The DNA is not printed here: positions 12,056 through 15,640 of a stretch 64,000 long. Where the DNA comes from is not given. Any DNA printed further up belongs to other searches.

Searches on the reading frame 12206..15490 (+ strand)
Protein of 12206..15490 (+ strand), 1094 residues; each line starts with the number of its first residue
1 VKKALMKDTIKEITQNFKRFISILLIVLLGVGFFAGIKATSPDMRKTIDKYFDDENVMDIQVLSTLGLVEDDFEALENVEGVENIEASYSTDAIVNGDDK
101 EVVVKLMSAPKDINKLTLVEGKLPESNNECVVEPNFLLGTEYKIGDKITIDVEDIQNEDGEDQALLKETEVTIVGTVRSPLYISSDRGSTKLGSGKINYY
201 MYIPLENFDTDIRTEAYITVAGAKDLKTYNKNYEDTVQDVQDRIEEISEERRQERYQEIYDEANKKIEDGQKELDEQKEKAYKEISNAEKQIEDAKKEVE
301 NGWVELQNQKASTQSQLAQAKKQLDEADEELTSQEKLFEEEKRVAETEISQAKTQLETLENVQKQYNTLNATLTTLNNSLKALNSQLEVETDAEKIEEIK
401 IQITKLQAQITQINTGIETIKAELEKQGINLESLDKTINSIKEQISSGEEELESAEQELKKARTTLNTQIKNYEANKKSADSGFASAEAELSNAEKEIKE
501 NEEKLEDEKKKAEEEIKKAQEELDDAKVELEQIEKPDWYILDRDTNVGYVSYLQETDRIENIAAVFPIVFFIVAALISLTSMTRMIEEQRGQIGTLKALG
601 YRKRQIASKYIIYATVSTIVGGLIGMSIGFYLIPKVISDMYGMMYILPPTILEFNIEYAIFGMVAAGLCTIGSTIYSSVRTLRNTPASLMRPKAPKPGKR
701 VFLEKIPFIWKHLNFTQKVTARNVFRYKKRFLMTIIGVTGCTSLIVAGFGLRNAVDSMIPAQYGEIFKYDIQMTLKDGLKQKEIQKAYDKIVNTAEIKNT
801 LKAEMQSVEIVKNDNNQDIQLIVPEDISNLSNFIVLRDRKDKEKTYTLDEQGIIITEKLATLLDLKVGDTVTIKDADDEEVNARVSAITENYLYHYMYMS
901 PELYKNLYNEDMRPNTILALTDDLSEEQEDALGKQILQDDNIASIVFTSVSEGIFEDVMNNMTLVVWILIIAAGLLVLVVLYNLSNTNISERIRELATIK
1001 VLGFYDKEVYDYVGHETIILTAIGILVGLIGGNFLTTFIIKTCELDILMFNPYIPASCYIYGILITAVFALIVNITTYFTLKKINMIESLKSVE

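Call 71: search_protein_families(library=pfam, proteins=[window:12206-15490:+], max_evalue=0.00001)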
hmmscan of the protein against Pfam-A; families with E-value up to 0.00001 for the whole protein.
window:12206-15490:+ (1094 aa): 2 families
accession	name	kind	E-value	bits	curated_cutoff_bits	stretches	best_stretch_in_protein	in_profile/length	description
PF02687.27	FtsX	-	4.8e-27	94.8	25.5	2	565-684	2-118/120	FtsX-like permease C-terminal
PF12704.14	MacB_PCD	-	4.4e-18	66.8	27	2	24-223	5-194/207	MacB-like periplasmic core domain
